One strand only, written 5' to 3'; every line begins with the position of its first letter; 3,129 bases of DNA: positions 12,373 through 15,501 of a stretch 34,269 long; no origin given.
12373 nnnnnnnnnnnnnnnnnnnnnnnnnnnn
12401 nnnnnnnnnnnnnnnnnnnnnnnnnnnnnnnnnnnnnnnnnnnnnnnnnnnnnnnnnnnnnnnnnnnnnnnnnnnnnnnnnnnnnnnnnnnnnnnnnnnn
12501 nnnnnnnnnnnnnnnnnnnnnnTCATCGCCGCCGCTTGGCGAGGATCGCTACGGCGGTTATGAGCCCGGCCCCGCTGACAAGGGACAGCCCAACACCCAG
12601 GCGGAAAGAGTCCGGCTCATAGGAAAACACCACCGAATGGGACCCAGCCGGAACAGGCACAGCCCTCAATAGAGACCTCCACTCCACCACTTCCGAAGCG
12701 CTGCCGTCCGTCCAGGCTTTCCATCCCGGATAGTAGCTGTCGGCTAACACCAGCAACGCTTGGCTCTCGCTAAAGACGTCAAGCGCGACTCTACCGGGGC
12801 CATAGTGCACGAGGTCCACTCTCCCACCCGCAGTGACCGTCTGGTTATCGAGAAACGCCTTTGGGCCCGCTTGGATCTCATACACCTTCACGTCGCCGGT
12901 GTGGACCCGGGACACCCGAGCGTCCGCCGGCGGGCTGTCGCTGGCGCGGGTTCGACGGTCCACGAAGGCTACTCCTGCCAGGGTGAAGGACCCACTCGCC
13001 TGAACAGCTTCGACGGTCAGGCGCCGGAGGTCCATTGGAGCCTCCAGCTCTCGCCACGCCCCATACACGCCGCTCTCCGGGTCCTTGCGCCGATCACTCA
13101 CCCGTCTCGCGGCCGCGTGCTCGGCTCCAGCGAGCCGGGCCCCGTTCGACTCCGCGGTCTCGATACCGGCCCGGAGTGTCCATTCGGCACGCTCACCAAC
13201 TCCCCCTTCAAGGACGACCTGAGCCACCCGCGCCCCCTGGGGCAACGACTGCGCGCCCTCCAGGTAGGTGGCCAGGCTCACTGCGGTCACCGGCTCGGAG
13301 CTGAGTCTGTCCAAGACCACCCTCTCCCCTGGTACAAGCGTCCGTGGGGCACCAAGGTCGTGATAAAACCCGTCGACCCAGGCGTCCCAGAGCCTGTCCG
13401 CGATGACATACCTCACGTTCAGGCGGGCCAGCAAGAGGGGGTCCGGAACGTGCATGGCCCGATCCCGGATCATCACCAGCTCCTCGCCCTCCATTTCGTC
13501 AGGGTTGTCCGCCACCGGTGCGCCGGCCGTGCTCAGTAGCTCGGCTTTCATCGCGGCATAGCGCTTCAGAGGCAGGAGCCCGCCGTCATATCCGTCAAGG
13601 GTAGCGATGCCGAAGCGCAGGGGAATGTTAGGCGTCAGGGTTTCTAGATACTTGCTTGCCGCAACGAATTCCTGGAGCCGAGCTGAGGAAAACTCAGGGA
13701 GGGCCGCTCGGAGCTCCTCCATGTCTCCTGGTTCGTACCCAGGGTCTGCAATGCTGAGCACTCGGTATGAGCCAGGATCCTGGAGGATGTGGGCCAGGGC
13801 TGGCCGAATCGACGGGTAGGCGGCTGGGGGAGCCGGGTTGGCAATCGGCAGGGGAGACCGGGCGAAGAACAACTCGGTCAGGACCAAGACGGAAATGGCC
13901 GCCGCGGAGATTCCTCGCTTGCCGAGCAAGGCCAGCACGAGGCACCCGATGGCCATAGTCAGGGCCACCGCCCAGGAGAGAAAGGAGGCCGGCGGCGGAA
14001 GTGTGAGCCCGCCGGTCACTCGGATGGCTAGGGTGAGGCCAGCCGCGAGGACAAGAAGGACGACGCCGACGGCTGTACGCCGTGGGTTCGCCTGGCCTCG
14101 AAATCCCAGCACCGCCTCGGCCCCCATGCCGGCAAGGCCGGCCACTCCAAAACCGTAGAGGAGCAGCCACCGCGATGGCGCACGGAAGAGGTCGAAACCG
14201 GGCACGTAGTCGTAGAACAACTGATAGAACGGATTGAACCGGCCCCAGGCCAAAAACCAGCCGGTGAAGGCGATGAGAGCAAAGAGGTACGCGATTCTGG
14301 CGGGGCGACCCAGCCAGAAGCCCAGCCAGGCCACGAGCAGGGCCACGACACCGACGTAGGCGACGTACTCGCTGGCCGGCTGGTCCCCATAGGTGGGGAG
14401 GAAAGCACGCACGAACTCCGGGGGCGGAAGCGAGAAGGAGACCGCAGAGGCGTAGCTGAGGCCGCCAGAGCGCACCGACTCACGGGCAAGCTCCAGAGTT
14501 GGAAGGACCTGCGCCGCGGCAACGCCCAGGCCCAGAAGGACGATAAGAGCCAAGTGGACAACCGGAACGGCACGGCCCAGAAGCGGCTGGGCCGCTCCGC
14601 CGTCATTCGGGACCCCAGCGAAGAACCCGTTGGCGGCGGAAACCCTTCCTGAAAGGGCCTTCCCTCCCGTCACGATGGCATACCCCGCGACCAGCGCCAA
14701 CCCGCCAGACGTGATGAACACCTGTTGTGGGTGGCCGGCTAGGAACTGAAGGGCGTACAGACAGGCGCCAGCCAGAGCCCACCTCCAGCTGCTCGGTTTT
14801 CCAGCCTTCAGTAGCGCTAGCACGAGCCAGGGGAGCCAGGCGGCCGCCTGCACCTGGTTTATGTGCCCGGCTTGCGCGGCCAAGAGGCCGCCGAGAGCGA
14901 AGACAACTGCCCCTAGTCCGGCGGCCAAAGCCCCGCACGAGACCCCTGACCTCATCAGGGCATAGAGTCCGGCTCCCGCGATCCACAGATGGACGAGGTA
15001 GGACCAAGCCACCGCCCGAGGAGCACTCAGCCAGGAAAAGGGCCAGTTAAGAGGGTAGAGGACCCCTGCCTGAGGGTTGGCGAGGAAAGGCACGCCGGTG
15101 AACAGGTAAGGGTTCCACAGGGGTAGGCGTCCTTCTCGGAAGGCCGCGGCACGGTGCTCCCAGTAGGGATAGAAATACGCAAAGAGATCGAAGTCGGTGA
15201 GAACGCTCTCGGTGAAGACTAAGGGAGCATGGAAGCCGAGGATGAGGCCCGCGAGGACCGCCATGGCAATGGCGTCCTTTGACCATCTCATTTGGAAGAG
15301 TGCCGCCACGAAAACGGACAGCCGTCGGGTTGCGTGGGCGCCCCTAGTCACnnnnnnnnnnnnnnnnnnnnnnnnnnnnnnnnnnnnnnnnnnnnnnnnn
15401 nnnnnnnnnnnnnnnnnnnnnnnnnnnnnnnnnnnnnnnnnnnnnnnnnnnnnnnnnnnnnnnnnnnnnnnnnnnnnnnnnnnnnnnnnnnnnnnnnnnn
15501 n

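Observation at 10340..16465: Four translationally coupled genes: GT2 synthase, YkgJ Cys-cluster protein, YfhO and a second giant membrane protein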

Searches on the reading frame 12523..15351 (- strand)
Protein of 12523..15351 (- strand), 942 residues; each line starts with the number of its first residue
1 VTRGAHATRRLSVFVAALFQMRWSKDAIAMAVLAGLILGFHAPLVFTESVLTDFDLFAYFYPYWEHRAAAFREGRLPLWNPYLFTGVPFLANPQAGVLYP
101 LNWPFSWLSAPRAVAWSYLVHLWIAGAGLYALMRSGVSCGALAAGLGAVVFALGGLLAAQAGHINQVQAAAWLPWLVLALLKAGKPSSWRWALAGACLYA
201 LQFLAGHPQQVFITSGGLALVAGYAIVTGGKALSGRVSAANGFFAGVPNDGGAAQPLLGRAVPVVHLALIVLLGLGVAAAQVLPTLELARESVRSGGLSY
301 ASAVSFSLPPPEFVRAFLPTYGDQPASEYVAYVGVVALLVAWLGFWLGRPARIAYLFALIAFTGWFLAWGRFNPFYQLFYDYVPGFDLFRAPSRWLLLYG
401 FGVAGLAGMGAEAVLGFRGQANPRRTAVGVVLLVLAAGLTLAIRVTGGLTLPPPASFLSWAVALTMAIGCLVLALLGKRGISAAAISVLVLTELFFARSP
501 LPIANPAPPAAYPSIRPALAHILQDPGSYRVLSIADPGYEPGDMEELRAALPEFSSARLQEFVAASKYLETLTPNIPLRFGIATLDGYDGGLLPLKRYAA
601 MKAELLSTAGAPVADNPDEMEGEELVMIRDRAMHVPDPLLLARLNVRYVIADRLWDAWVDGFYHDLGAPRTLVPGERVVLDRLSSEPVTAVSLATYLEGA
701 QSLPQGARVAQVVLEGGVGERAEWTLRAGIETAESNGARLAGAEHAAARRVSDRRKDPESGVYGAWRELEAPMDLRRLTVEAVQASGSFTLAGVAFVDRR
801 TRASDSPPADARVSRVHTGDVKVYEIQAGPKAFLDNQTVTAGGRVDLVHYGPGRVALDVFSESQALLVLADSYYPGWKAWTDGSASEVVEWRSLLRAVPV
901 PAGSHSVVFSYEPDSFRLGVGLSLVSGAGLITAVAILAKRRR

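Call 6: search_protein_families(library=pfam, proteins=[window:12523-15351:-], max_evalue=0.01)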
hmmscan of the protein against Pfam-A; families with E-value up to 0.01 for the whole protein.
window:12523-15351:- (942 aa): 1 family
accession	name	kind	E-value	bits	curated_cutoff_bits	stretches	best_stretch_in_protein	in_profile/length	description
PF09586.16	YfhO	-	1.2e-12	47.6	28.5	1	846-923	757-835/835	Bacterial membrane protein YfhO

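Call 7: search_protein_families(library=ncbifam, proteins=[window:12523-15351:-], max_evalue=0.01)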
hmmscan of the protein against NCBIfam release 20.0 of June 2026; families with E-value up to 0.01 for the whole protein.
window:12523-15351:- (942 aa): 1 family
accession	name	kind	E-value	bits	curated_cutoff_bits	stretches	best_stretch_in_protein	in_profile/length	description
NF047589.1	GlcsyltransPgfM1Strep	equivalog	0.00029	19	1400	1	868-932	885-949/955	glycosyltransferase PgfM1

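Call 11: search_solved_structures(query=window:12523-15351:-, max_evalue=1)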
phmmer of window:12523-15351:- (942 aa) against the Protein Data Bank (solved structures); distinct sequences matched with E-value up to 1: 0.

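Call 16: find_homologous_proteins(query=window:12523-15351:-)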
Query window:12523-15351:- (942 aa): 1336 proteins with E <= 0.001 among 8000 candidates; the best 120 are listed.
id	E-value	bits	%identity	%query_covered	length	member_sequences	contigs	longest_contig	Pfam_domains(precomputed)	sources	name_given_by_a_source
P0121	0.0e+0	2018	100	97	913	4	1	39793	PF09586.17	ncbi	-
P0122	1.3e-217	743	44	95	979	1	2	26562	PF09586.17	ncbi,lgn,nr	ncbi:MAG: YfhO family protein [Chloroflexi bacterium]|nr:YfhO family protein [Chloroflexota bacteriu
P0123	6.7e-216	738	43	95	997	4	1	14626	PF09586.17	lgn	-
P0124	2.5e-204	699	40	96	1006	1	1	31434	PF09586.17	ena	-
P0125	8.2e-204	698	40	96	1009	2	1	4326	PF09586.17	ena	-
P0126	8.8e-204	698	41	98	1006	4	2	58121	PF09586.17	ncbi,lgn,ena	-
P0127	1.4e-203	697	42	96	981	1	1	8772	PF09586.17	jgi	-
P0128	4.5e-201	689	41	96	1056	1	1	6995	PF09586.17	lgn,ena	-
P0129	1.5e-197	677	43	95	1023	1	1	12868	PF09586.17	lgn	-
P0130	2.3e-191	656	41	96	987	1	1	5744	PF09586.17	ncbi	-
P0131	2.3e-191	656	40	94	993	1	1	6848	PF09586.17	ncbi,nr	ncbi:MAG: hypothetical protein EXR51_11925 [Dehalococcoidia bacterium]|nr:hypothetical protein [Deha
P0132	2.8e-191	656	43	93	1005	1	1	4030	PF09586.17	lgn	-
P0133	2.7e-186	640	41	96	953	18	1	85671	PF09586.17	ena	-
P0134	4.2e-183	629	41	94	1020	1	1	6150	PF09586.17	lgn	-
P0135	3.3e-162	560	37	96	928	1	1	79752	PF09586.17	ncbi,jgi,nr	ncbi:MAG: YfhO family protein [Chloroflexi bacterium]|nr:YfhO family protein [Chloroflexota bacteriu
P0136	4.7e-159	549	37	97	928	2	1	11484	PF09586.17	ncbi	-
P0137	1.2e-158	548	37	97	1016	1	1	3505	PF09586.17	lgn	-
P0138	1.6e-158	548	37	95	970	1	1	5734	PF09586.17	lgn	-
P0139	2.3e-158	547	35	70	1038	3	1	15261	PF09586.17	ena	-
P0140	3.6e-156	540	36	96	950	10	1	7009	PF09586.17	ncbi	-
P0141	6.8e-156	539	34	96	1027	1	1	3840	PF09586.17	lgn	-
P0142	9.4e-156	539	36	94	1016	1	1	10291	PF09586.17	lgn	-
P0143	1.4e-155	538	37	95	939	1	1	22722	PF09586.17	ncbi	-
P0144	1.9e-155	538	38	93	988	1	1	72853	PF09586.17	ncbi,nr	ncbi:MAG: YfhO family protein [Anaerolineae bacterium]|nr:YfhO family protein [Anaerolineae bacteriu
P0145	2.0e-155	537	36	99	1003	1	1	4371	PF09586.17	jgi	jgi:hypothetical protein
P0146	3.1e-155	537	37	95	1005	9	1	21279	PF09586.17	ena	-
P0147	1.1e-154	535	36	98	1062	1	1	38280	PF09586.17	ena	-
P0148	1.8e-154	534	36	96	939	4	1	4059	PF09586.17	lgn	-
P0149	3.8e-154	533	40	84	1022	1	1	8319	PF09586.17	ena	-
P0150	7.3e-153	529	36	94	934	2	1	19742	PF09586.17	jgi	jgi:hypothetical protein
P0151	1.1e-152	528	36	97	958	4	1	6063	PF09586.17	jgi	jgi:hypothetical protein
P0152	2.8e-151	524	35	97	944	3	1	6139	PF09586.17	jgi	jgi:hypothetical protein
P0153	5.1e-151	523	35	95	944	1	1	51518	PF09586.17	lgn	-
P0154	2.3e-149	517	35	98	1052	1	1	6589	PF09586.17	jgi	-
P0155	3.3e-149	517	36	97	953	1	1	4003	PF09586.17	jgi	jgi:hypothetical protein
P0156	6.0e-149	516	35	97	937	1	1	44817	PF09586.17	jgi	jgi:hypothetical protein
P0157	2.3e-148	514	39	84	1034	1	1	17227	PF09586.17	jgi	-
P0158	4.9e-148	513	35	99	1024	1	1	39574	PF09586.17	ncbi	-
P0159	5.2e-148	513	36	95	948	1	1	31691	PF09586.17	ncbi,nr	ncbi:MAG: YfhO family protein [Chloroflexi bacterium]|nr:YfhO family protein [Chloroflexota bacteriu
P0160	6.3e-148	513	35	97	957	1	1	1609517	PF09586.17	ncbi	-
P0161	9.9e-148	512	36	96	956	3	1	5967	PF09586.17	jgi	jgi:hypothetical protein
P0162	1.0e-147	512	35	94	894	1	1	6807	PF09586.17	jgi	jgi:hypothetical protein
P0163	1.5e-147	511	36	96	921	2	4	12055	PF09586.17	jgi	jgi:hypothetical protein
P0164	2.0e-147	511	37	95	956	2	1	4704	PF09586.17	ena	-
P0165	4.4e-147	510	36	98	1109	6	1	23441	PF09586.17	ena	-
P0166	4.5e-147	510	36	94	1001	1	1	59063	PF09586.17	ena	-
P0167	5.3e-147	510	37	96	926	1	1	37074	PF09586.17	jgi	jgi:hypothetical protein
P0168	6.4e-147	509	36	97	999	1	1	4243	PF09586.17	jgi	-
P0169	7.6e-147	509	36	96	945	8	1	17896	PF09586.17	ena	-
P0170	8.6e-147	509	36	96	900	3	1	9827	PF09586.17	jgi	jgi:hypothetical protein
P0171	1.2e-146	508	36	94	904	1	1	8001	PF09586.17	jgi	jgi:hypothetical protein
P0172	3.6e-146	507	35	96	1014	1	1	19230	PF09586.17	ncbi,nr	ncbi:MAG: YfhO family protein [Chloroflexi bacterium]|nr:YfhO family protein [Chloroflexota bacteriu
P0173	4.5e-146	507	37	96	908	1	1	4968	PF09586.17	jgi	jgi:hypothetical protein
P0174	4.7e-146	506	36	94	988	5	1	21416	PF09586.17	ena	-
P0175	2.8e-145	504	37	95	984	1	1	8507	PF09586.17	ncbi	ncbi:MAG: YfhO family protein [Anaerolineae bacterium]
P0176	4.7e-145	503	37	97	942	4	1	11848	PF09586.17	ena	-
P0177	5.0e-145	503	36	98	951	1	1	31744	PF09586.17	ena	-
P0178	5.3e-145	503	38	97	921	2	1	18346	PF09586.17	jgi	jgi:hypothetical protein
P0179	6.2e-145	503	38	96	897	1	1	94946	PF09586.17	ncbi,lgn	-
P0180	6.9e-145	503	36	96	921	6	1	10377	PF09586.17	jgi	jgi:hypothetical protein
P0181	8.3e-145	502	37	98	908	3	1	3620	PF09586.17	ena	-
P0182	1.0e-144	502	46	40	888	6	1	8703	PF09586.17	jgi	-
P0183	1.7e-144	501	37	95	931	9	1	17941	PF09586.17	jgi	-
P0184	1.8e-144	501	36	97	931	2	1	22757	PF09586.17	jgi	jgi:hypothetical protein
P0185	2.0e-144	501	37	96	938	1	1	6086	PF09586.17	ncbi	-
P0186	5.0e-144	500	35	94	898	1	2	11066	PF09586.17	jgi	jgi:hypothetical protein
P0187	1.0e-143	499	45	40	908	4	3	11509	PF09586.17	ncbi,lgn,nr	ncbi:MAG TPA: YfhO family protein [Anaerolineae bacterium]|nr:YfhO family protein [Anaerolineae bact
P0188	1.8e-143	498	35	96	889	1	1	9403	PF09586.17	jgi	jgi:hypothetical protein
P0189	1.9e-143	498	36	95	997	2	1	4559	PF09586.17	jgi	-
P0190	2.6e-143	497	47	40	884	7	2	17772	PF09586.17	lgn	-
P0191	2.8e-143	497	37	96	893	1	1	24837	PF09586.17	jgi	jgi:hypothetical protein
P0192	3.1e-143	497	37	97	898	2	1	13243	PF09586.17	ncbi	-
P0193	3.5e-143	497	45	40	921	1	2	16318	PF09586.17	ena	-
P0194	6.9e-143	496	33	94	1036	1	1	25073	PF09586.17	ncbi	-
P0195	7.2e-143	496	36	95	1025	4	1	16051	PF09586.17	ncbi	-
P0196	1.0e-142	495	46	37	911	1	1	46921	PF09586.17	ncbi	-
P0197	1.0e-142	495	34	50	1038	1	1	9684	PF09586.17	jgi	-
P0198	1.1e-142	495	45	42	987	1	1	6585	PF09586.17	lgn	-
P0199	1.7e-142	495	37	96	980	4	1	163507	PF09586.17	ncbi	-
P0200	2.1e-142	494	35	98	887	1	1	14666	PF09586.17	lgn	-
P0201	4.9e-142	493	43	41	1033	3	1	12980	PF09586.17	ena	-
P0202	7.8e-142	492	48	42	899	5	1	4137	PF09586.17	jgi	-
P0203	8.0e-142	492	37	94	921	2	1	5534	PF09586.17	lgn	-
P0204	2.6e-141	491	34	52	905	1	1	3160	PF09586.17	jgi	jgi:hypothetical protein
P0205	3.4e-141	490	36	97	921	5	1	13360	PF09586.17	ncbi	-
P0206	3.7e-141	490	36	97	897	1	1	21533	PF09586.17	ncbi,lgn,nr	ncbi:MAG: YfhO family protein [Chloroflexota bacterium]|nr:YfhO family protein [Chloroflexota bacter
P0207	3.9e-141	490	35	96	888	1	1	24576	PF09586.17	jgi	jgi:hypothetical protein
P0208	7.3e-141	489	36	96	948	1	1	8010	PF09586.17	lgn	-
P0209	1.2e-140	489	36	96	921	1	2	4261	PF09586.17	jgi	jgi:hypothetical protein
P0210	1.6e-140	488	34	99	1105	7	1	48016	PF09586.17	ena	-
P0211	2.2e-140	488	35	95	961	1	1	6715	PF09586.17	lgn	-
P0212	3.2e-140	487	35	97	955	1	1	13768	PF09586.17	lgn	-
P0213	3.9e-140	487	37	93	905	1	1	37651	PF09586.17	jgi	jgi:hypothetical protein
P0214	4.1e-140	487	47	41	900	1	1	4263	PF09586.17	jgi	jgi:hypothetical protein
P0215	6.3e-140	486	37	95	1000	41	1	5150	PF09586.17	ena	-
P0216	1.1e-139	485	35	95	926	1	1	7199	PF09586.17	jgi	-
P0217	1.2e-139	485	36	96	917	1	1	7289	PF09586.17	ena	-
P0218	1.5e-139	485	36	96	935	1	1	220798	PF09586.17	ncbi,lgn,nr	ncbi:MAG: YfhO family protein [Chloroflexi bacterium]|nr:YfhO family protein [Chloroflexota bacteriu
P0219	2.8e-139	484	48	42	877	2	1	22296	PF09586.17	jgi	jgi:hypothetical protein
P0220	3.1e-139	484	36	97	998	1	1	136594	PF09586.17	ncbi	-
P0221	4.0e-139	484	35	96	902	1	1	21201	PF09586.17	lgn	-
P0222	4.0e-139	484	36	96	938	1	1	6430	PF09586.17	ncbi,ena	-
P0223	4.7e-139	483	36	92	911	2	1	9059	PF09586.17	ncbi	-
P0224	5.2e-139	483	32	47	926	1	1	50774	PF09586.17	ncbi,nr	ncbi:MAG: YfhO family protein [Anaerolineae bacterium]|nr:YfhO family protein [Anaerolineae bacteriu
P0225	5.5e-139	483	33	46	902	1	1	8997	PF09586.17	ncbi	-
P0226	6.6e-139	483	36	94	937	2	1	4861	PF09586.17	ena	-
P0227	8.7e-139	482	35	96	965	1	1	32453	PF09586.17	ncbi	-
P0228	1.3e-138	482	47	37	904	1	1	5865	PF09586.17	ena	-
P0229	1.6e-138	482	35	97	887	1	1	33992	PF09586.17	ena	-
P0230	2.3e-138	481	36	98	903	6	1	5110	PF09586.17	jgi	jgi:hypothetical protein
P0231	2.8e-138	481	36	95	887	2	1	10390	PF09586.17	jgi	jgi:hypothetical protein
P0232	3.9e-138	480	35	96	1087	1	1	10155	PF09586.17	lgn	-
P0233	4.7e-138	480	36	97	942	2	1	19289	PF09586.17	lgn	-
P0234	6.3e-138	480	35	96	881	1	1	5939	PF09586.17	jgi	jgi:hypothetical protein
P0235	7.8e-138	479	34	96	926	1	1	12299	PF09586.17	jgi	jgi:hypothetical protein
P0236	1.0e-137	479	35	95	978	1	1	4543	PF09586.17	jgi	jgi:hypothetical protein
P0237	1.2e-137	479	34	96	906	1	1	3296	PF09586.17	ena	-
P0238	1.3e-137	479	36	96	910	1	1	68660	PF09586.17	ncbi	-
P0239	3.4e-137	477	37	95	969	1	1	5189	PF09586.17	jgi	-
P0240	3.5e-137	477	33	46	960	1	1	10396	PF09586.17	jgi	jgi:hypothetical protein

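Call 23: find_related_loci(query=A2, collection=genome_contigs, flank=10000)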
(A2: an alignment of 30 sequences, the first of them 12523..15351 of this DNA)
Query A2 (942 aa) in genome_contigs; peptide patterns used: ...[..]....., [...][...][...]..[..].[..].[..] (x = any residue, [..] = any of these).
599 stretches matched a pattern (row limit reached: there are more); 582 encode a relative of the query (tblastn E <= 1e-3); the best 80 are kept; 80 distinct loci.
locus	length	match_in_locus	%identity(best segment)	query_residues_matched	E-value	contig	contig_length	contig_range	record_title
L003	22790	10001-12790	41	26-919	0e+0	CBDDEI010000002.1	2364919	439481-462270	MAG: Dehalococcoidia bacterium isolate bf458f4b-15b8-4b1a-845f-e047e3056d72 genome assembly, contig: contig_2, whole gen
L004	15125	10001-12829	42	24-924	0e+0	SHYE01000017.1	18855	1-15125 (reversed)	MAG: Dehalococcoidia bacterium isolate Baikal-deep-G111 BACOMB-C13994, whole genome shotgun sequence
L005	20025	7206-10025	37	25-926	2e-166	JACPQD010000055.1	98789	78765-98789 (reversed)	MAG: Chloroflexi bacterium isolate NC_groundwater_644_Ag_B-0.1um_60_123 B_1_S1_Biohub_coassembly_k141_2724959, whole gen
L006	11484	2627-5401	37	19-942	2e-157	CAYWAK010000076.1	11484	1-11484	MAG TPA_asm: uncultured Ardenticatenales bacterium isolate binchicken_co275_164 genome assembly, contig: NODE_8692_lengt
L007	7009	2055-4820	36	21-927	2e-157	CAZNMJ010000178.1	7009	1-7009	MAG TPA_asm: uncultured Anaerolineales bacterium isolate SRP239594_co1_144 genome assembly, contig: NODE_6911_length_700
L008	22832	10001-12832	37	6-934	6e-156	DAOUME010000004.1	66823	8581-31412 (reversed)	MAG TPA_asm: Anaerolineae bacterium isolate W31_79 k127_280264, whole genome shotgun sequence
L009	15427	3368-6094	37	26-941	1e-153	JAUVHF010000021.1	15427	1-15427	MAG: Anaerolineales bacterium isolate CSMAG_395 CSMAG_395_k141_1818309_length_15427_cov_12.7755, whole genome shotgun se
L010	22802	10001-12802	35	50-939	1e-152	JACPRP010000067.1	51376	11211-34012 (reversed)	MAG: Chloroflexi bacterium isolate NC_groundwater_682_Ag_B-0.1um_59_33 B2_S2_coassemblyk141_2274813, whole genome shotgu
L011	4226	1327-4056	36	25-926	4e-156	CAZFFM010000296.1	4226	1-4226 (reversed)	MAG TPA_asm: uncultured Ardenticatenales bacterium isolate binchicken_co172_209 genome assembly, contig: NODE_22015_leng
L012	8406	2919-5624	37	26-942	2e-151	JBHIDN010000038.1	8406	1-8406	MAG: Anaerolineae bacterium isolate b3.sp3_bin.49 NODE_3064_length_8406_cov_5.890432, whole genome shotgun sequence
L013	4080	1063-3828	35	21-927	7e-155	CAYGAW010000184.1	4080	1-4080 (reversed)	MAG TPA_asm: uncultured Anaerolineales bacterium isolate ERP108616_co1_293 genome assembly, contig: k119_833203, whole g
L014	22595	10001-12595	37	38-921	5e-149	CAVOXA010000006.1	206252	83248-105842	MAG: uncultured Chloroflexia bacterium isolate MFD09964.bin.2.208 genome assembly, contig: contig_31088, whole genome sh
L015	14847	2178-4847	36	25-929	8e-149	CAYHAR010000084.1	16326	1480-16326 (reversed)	MAG TPA_asm: uncultured Anaerolineae bacterium isolate ERP119294_co1_453 genome assembly, contig: NODE_4573_length_16326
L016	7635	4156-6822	38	22-924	9e-148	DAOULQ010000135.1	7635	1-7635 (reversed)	MAG TPA_asm: Anaerolineae bacterium isolate W31_47 k127_1006411, whole genome shotgun sequence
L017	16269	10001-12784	35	23-938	1e-145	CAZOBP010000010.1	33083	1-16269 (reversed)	MAG TPA_asm: uncultured Anaerolineales bacterium isolate binchicken_co228_446 genome assembly, contig: NODE_1630_length_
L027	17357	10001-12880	36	40-917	5e-139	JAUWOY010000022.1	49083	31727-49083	MAG: Chloroflexota bacterium isolate CSMAG_2462 CSMAG_2462_k141_1489908_length_49083_cov_17.9924, whole genome shotgun s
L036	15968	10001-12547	36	22-926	8e-134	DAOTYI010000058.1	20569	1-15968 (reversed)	MAG TPA_asm: Anaerolineae bacterium isolate H23_320 k115_142817, whole genome shotgun sequence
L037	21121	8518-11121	33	25-941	3e-133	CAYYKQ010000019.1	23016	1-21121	MAG TPA_asm: uncultured Anaerolineae bacterium isolate binchicken_co349_104 genome assembly, contig: NODE_469_length_230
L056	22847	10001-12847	37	33-920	9e-125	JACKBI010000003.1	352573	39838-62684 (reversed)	MAG: Anaerolineales bacterium isolate HK-STAS-CHLO-17 HK-STAS-CHLO-17_3, whole genome shotgun sequence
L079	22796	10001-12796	33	27-931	8e-119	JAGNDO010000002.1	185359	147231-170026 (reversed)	MAG: Caldilineaceae bacterium isolate Gw_Eff_bin_337 Gw_Eff_58_length_185359_cov_146.270428, whole genome shotgun sequen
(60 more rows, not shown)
